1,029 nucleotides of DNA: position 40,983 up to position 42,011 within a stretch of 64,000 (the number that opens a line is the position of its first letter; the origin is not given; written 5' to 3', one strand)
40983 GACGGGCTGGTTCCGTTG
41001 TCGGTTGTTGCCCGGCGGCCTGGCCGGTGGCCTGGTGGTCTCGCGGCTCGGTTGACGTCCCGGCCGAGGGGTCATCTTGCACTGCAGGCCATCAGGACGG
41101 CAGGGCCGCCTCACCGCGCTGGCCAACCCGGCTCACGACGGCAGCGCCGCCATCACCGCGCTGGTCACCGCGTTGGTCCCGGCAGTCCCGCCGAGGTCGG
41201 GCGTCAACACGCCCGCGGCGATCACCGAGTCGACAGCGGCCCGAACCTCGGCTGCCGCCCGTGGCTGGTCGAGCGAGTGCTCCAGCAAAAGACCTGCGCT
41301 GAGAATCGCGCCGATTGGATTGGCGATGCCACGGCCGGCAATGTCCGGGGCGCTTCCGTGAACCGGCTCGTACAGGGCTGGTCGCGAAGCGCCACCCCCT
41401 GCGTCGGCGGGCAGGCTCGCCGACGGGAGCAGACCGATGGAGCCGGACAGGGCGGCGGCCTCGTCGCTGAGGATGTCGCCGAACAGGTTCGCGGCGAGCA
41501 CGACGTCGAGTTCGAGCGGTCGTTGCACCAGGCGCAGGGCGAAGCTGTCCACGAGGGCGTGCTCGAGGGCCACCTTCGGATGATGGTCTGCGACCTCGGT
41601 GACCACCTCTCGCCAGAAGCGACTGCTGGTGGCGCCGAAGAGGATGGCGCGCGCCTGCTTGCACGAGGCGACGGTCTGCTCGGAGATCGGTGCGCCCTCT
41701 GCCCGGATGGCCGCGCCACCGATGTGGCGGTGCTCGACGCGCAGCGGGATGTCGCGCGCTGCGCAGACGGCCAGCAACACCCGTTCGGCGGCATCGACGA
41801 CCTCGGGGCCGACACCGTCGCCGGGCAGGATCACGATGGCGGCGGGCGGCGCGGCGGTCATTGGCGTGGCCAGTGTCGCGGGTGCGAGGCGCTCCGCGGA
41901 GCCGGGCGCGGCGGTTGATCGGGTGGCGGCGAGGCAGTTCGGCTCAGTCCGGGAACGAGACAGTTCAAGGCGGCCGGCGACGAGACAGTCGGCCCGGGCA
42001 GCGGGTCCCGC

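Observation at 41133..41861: Homoisocitrate/isopropylmalate dehydrogenase paralog next to the lysine operon has lost about 120-150 central residues in frame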

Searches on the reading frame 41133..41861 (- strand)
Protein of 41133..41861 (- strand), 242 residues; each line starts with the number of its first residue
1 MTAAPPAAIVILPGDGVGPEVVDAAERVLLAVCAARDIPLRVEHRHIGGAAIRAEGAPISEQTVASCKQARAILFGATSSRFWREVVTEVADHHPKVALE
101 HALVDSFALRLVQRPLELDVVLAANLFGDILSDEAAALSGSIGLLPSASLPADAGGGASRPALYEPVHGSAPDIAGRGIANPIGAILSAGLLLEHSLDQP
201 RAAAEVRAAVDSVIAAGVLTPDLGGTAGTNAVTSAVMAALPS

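Call 3: search_protein_families(library=pfam, proteins=[window:41133-41861:-], max_evalue=0.01)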
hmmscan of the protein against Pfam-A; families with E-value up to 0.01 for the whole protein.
window:41133-41861:- (242 aa): 1 family
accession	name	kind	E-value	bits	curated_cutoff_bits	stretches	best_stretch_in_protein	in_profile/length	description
PF00180.25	Iso_dh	-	4.9e-72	243.5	27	2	79-235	193-347/348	Isocitrate/isopropylmalate dehydrogenase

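Call 4: search_protein_families(library=ncbifam, proteins=[window:41133-41861:-], max_evalue=0.001)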
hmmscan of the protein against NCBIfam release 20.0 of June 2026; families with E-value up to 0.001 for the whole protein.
window:41133-41861:- (242 aa): 16 families
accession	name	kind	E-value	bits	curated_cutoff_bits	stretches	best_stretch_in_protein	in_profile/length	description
TIGR00169.1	leuB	equivalog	2.8e-72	243.7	353.2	2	79-238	194-347/349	3-isopropylmalate dehydrogenase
TIGR02088.1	LEU3_arch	subfamily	3.1e-58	197.5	409.8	2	81-236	177-323/324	isopropylmalate/isohomocitrate dehydrogenases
TIGR02089.1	TTC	equivalog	2.1e-53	181.5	470.4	2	81-240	198-352/352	tartrate dehydrogenase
NF040626.1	AksF2_Meth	equivalog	7.9e-53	179.8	540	2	83-239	180-329/333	homoisocitrate dehydrogenase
NF040855.1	iso_homocit_dh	equivalog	6e-52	177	680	2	79-237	169-316/345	isocitrate--homoisocitrate dehydrogenase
NF006048.0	PRK08194.1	equivalog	2.6e-51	174.8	501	2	62-240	179-349/352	tartrate dehydrogenase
NF002898.0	PRK03437.1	equivalog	3.2e-48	164.8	393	2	80-238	194-343/347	3-isopropylmalate dehydrogenase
NF040619.1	AksF_Meth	equivalog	1.5e-47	162.4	500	2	85-234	198-341/343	homoisocitrate dehydrogenase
NF006529.0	PRK08997.1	equivalog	3.9e-44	151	510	2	78-239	181-334/335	isocitrate dehydrogenase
NF006673.0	PRK09222.1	equivalog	6.9e-40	137.4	509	2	83-226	186-321/482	NADP-dependent isocitrate dehydrogenase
TIGR00175.1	mito_nad_idh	equivalog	3.1e-34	118.6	432.4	1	83-239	183-333/334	isocitrate dehydrogenase (NAD(+))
TIGR02924.1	ICDH_alpha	equivalog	1.6e-31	109.9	561.35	1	83-223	182-314/473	isocitrate dehydrogenase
NF005036.0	PRK06451.1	equivalog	9.9e-22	77.2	484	1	94-232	265-395/412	NADP-dependent isocitrate dehydrogenase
TIGR00183.1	prok_nadp_idh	equivalog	4.8e-21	75.1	567.3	1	92-224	270-394/417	isocitrate dehydrogenase (NADP(+))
NF005425.0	PRK07006.1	equivalog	2.5e-20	72.7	490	1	90-223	268-393/416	NADP-dependent isocitrate dehydrogenase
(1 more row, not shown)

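Call 6: find_homologous_proteins(query=window:41133-41861:-, max_evalue=1e-10)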
Query window:41133-41861:- (242 aa): 8000 proteins with E <= 1e-10 among 8000 candidates; the best 120 are listed.
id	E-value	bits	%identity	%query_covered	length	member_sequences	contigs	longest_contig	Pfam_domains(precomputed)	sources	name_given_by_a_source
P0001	9.4e-144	495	100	100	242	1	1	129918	PF00180.26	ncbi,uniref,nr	ncbi:MAG: hypothetical protein JF887_01065 [Candidatus Dormibacteraeota bacterium]|uniref:3-isopropy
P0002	3.9e-130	450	96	68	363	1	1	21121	PF00180.26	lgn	-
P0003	3.7e-93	329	76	67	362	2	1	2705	PF00180.26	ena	-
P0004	1.4e-92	328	80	67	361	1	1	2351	PF00180.26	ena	-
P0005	1.7e-92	327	76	67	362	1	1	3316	PF00180.26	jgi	jgi:3-isopropylmalate dehydrogenase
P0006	2.3e-92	327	80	67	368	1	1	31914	PF00180.26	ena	-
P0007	4.0e-91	323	81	67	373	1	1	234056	PF00180.26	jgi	jgi:3-isopropylmalate dehydrogenase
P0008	4.2e-89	316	78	64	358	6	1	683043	PF00180.26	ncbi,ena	-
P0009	4.6e-89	316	74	67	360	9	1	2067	PF00180.26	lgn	-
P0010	7.8e-89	315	75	67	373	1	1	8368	PF00180.26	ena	-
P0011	3.5e-88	313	79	61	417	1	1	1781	PF00180.26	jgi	jgi:3-isopropylmalate dehydrogenase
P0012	7.1e-88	312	79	68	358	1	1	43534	PF00180.26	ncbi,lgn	ncbi:MAG: 3-isopropylmalate dehydrogenase [Candidatus Dormibacter sp.]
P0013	7.1e-88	312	77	63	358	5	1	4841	PF00180.26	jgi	jgi:3-isopropylmalate dehydrogenase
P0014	1.0e-87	312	80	68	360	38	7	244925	PF00180.26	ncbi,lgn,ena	-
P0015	3.6e-87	310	76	67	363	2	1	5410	PF00180.26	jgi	-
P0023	1.6e-85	304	78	68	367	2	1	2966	PF00180.26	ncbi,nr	ncbi:MAG: 3-isopropylmalate dehydrogenase [Candidatus Dormibacteraeota bacterium]|nr:3-isopropylmala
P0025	7.1e-85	302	69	70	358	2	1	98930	PF00180.26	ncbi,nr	ncbi:MAG TPA: 3-isopropylmalate dehydrogenase [Candidatus Dormibacteraeota bacterium]|nr:3-isopropyl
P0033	9.9e-80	286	72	67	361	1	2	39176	PF00180.26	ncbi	ncbi:MAG: 3-isopropylmalate dehydrogenase [Candidatus Dormibacteria bacterium]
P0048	9.6e-73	263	60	73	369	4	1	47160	PF00180.26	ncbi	ncbi:MAG: 3-isopropylmalate dehydrogenase [Candidatus Dormibacteria bacterium]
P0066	4.8e-69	251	57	74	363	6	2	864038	PF00180.26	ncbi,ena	ncbi:MAG: 3-isopropylmalate dehydrogenase [Candidatus Dormibacteria bacterium]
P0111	5.5e-64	234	64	62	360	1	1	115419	PF00180.26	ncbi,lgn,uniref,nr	ncbi:MAG: 3-isopropylmalate dehydrogenase [Candidatus Dormibacteraeota bacterium]|uniref:3-isopropyl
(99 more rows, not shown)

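Call 8: find_encoding_contigs(protein=P0002, flank=10000, max_places=4)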
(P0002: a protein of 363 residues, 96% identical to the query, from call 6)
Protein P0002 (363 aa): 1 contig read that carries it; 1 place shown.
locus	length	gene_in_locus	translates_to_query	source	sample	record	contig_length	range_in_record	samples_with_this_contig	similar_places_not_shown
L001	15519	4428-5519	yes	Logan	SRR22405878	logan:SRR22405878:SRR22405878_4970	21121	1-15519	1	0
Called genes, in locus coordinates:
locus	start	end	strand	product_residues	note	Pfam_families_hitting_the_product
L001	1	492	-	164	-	?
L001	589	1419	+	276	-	PF00112:Peptidase_C1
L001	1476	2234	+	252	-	PF00561:Abhydrolase_1, PF12146:Hydrolase_4, PF12697:Abhydrolase_6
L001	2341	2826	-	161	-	PF00583:Acetyltransf_1, PF13673:Acetyltransf_10 (weak), PF13508:Acetyltransf_7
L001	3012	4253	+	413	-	PF00079:Serpin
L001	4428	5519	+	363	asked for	PF00180:Iso_dh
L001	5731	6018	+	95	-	PF04248:NTP_transf_9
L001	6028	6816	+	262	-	PF00127:Copper-bind (faint)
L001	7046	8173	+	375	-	PF00682:HMGL-like, PF22617:HCS_D2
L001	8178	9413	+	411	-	PF00330:Aconitase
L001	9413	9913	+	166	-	PF00694:Aconitase_C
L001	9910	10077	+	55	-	PF21344:Zn_ribbon_LysW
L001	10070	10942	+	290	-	PF22626:LysX_preATP_grasp, PF08443:RimK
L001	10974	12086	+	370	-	PF04389:Peptidase_M28 (weak), PF01546:Peptidase_M20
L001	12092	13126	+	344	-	PF01118:Semialdhyde_dh, PF22698:Semialdhyde_dhC_1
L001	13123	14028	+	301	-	PF00696:AA_kinase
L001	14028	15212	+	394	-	PF00202:Aminotran_3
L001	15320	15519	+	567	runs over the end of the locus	-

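Call 14: find_encoding_contigs(protein=P0001, flank=3000, max_places=4)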
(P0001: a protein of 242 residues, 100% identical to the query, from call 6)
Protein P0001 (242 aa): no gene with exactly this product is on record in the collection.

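Call 15: find_encoding_contigs(protein=P0066, flank=10000, max_places=3)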
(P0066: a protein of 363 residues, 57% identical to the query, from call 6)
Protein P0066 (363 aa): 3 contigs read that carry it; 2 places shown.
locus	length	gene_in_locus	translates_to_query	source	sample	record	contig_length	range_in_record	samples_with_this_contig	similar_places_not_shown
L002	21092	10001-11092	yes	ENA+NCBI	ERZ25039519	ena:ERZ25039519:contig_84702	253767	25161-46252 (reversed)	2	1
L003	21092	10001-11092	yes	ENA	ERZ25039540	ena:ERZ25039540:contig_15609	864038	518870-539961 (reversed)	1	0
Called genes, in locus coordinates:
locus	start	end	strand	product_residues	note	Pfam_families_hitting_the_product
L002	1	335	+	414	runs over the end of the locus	PF14870:PSII_BNR (faint), PF15902:Sortilin-Vps10 (faint)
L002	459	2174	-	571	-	PF00920:ILVD_EDD_N, PF24877:ILV_EDD_C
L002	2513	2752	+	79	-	-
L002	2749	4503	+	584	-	PF02776:TPP_enzyme_N, PF00205:TPP_enzyme_M, PF02775:TPP_enzyme_C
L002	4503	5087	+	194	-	PF01842:ACT, PF13291:ACT_4 (weak), PF22629:ACT_AHAS_ss, PF13710:ACT_5, PF10369:ALS_ss_C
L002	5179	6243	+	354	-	PF02826:2-Hacid_dh_C (weak), PF03446:NAD_binding_2 (weak), PF03807:F420_oxidored (weak), PF07991:KARI_N, PF01450:KARI_C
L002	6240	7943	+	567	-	PF00682:HMGL-like, PF22617:HCS_D2, PF08502:LeuA_dimer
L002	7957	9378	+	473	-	PF00330:Aconitase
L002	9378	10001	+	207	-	PF00694:Aconitase_C, PF27512:LeuD (faint), PF27434:LeuD_C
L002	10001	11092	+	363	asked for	PF00180:Iso_dh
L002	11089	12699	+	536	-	PF00682:HMGL-like, PF22617:HCS_D2, PF08502:LeuA_dimer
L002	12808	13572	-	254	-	PF01987:AIM24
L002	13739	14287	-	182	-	-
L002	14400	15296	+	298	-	PF01073:3Beta_HSD, PF01370:Epimerase, PF04321:RmlD_sub_bind, PF05368:NmrA (weak), PF07993:NAD_binding_4 (faint), PF13460:NAD_binding_10, PF16363:GDP_Man_Dehyd (faint)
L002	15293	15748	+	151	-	PF14588:YjgF_endoribonc, PF01042:Ribonuc_L-PSP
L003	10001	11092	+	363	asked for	PF00180:Iso_dh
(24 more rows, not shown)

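Call 16: find_encoding_contigs(protein=P0008, flank=10000, max_places=3)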
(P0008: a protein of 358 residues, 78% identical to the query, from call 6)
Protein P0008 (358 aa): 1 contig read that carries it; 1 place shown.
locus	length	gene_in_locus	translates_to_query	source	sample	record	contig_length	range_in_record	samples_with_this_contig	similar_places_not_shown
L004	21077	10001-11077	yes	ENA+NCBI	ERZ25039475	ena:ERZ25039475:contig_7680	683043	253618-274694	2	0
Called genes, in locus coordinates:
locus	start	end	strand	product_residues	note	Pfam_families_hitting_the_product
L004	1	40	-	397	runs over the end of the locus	PF03979:Sigma70_r1_1, PF00140:Sigma70_r1_2, PF04542:Sigma70_r2, PF04539:Sigma70_r3, PF04545:Sigma70_r4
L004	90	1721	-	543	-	PF08275:DNAG_N, PF01751:Toprim, PF13155:Toprim_2, PF13362:Toprim_3, PF13662:Toprim_4, PF10410:DnaB_bind (weak)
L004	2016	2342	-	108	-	-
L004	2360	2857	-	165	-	PF07690:MFS_1 (weak)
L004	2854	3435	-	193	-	PF00083:Sugar_tr (weak), PF07690:MFS_1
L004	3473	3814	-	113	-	-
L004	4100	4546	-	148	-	-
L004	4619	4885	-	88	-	-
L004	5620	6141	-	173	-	PF00583:Acetyltransf_1, PF13302:Acetyltransf_3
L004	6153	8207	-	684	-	PF01326:PPDK_N, PF00391:PEP-utilizers, PF02896:PEP-utilizers_C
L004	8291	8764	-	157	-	PF01326:PPDK_N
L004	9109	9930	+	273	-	PF00112:Peptidase_C1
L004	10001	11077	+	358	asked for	PF00180:Iso_dh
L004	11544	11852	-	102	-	-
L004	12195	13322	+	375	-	PF00682:HMGL-like, PF22617:HCS_D2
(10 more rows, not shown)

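Call 18: find_related_loci(query=P0002, collection=genome_contigs, flank=10000)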
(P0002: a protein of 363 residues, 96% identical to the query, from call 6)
Query P0002 (363 aa) in genome_contigs; peptide patterns used: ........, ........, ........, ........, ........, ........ (x = any residue, [..] = any of these).
600 stretches matched a pattern (row limit reached: there are more); 531 encode a relative of the query (tblastn E <= 1e-3); the best 80 are kept; 80 distinct loci.
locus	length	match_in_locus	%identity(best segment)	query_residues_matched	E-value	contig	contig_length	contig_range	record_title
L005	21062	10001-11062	75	5-361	2e-164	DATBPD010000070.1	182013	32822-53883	MAG TPA_asm: Candidatus Dormiibacterota bacterium isolate SMAG_U4068 k141_92911, whole genome shotgun sequence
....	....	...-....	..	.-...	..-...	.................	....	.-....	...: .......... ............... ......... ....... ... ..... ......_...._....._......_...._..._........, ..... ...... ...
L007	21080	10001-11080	77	1-363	2e-149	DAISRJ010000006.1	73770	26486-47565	MAG TPA_asm: Candidatus Dormiibacterota bacterium isolate CTOTU10828 NODE_15_length_73770_cov_7.380547, whole genome sho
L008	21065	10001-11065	75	5-362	2e-146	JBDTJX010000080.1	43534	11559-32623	MAG: Candidatus Dormibacter sp. isolate cluster2_bin.63 k127_3226055, whole genome shotgun sequence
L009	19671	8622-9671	70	9-361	4e-144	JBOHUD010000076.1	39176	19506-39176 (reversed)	MAG: Candidatus Dormibacteria bacterium isolate TC-B3_metabat2.bin.14 k127_318972, whole genome shotgun sequence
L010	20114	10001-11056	63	7-363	3e-138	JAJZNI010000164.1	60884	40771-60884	MAG: bacterium isolate MAS3.bin89 NODE_800_length_60884_cov_1.732558, whole genome shotgun sequence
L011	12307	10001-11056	60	5-361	3e-133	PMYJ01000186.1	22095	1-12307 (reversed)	MAG: Candidatus Dormiibacterota bacterium isolate fen_839 73.20110800_E2D.52_contig_3295, whole genome shotgun sequence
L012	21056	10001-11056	59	5-361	2e-131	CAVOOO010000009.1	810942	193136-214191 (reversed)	MAG: uncultured Chloroflexia bacterium isolate MFD00082.bin.2.3 genome assembly, contig: contig_5726, whole genome shotg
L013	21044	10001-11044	60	9-361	4e-131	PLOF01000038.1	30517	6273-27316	MAG: Candidatus Dormiibacterota bacterium isolate fen_878 73.20120800_E1D.24_contig_6675, whole genome shotgun sequence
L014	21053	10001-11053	61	6-361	1e-130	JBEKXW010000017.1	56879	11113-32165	MAG: Candidatus Dormibacteria bacterium isolate SPRUCE 660 SPRUCE_660_17, whole genome shotgun sequence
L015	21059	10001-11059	59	5-362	6e-130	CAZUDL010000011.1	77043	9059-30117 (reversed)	MAG TPA_asm: uncultured Actinomycetes bacterium isolate binchicken_co3_156 genome assembly, contig: NODE_864_length_7704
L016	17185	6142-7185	59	9-361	5e-127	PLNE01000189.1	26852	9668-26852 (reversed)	MAG: Candidatus Dormiibacterota bacterium isolate fen_879 73.20120800_E2D.47_contig_9794, whole genome shotgun sequence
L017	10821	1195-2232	60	7-357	2e-125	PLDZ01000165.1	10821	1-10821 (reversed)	MAG: Candidatus Dormiibacterota bacterium isolate palsa_844 73.20111000_P1M.26_contig_34169, whole genome shotgun sequen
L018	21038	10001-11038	59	7-357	8e-125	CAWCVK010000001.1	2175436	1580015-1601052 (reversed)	MAG: Candidatus Dormibacteraeota bacterium isolate MFD00964.bin.2.146 genome assembly, contig: contig_13351, whole genom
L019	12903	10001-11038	59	7-357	1e-125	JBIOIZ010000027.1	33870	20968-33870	MAG: Candidatus Dormibacteria bacterium isolate GcC5-3 k141_691856_length_33870_cov_65.8180, whole genome shotgun sequen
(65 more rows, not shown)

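Call 20: list_cluster_members(proteins=[P0001, P0111, P0023, P0025, P0012, P0033, P0048])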
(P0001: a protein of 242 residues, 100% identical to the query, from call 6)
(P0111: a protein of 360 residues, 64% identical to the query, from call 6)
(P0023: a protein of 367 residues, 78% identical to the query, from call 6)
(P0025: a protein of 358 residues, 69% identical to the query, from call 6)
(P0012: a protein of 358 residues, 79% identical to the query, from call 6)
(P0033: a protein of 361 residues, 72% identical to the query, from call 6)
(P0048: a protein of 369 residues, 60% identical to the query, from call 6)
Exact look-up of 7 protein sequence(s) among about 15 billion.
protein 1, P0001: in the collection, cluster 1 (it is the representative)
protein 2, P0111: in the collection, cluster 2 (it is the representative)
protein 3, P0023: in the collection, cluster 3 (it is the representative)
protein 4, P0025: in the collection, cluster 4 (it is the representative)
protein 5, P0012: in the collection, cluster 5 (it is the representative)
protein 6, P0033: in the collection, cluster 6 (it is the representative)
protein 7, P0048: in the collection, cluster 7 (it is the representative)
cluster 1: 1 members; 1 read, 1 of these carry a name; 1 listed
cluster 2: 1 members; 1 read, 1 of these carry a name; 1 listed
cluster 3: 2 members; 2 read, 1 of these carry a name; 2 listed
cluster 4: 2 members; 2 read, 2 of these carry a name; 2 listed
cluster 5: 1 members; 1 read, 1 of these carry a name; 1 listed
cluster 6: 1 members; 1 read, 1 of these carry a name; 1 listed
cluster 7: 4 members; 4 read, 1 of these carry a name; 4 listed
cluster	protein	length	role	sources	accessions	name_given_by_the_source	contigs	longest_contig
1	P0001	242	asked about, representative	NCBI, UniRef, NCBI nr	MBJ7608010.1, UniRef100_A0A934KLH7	MAG: hypothetical protein JF887_01065 [Candidatus Dormibacteraeota bacterium] | 3-isopropylmalate dehydrogenase n=1 Tax=Candidatus Amunia macphersoniae TaxID=3127014 ... | hypothetical protein [Candidatus Dormibacteraeota bacterium]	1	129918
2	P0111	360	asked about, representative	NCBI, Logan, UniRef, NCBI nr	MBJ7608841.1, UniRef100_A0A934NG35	MAG: 3-isopropylmalate dehydrogenase [Candidatus Dormibacteraeota bacterium] | 3-isopropylmalate dehydrogenase n=1 Tax=Candidatus Amunia macphersoniae TaxID=3127014 ... | 3-isopropylmalate dehydrogenase [Candidatus Dormibacteraeota bacterium]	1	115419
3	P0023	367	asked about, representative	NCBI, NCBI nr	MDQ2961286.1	MAG: 3-isopropylmalate dehydrogenase [Candidatus Dormibacteraeota bacterium] | 3-isopropylmalate dehydrogenase [Candidatus Dormibacteraeota bacterium]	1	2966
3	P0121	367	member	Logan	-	-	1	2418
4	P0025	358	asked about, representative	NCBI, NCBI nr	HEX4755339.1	MAG TPA: 3-isopropylmalate dehydrogenase [Candidatus Dormibacteraeota bacterium] | 3-isopropylmalate dehydrogenase [Candidatus Dormibacteraeota bacterium]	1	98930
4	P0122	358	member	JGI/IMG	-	3-isopropylmalate dehydrogenase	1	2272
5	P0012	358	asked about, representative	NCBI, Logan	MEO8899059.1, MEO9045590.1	MAG: 3-isopropylmalate dehydrogenase [Candidatus Dormibacter sp.]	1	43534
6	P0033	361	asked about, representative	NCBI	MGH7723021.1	MAG: 3-isopropylmalate dehydrogenase [Candidatus Dormibacteria bacterium]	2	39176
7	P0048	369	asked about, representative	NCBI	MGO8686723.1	MAG: 3-isopropylmalate dehydrogenase [Candidatus Dormibacteria bacterium]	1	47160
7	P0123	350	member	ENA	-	-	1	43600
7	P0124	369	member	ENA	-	-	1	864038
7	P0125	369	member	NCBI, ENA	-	-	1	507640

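Call 21: find_encoding_contigs(protein=P0111, flank=10000, max_places=4)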
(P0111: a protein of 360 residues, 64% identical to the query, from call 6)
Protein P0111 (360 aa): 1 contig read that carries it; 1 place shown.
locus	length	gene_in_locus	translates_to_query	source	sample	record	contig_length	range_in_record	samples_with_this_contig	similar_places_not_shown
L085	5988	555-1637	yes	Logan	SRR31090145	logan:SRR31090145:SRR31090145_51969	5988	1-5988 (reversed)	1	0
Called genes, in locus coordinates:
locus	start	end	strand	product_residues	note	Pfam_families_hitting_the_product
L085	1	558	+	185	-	?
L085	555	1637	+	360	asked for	PF00180:Iso_dh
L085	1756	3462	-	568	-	-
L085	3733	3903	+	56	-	-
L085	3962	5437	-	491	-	PF13517:FG-GAP_3 (faint), PF05257:CHAP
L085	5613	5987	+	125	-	?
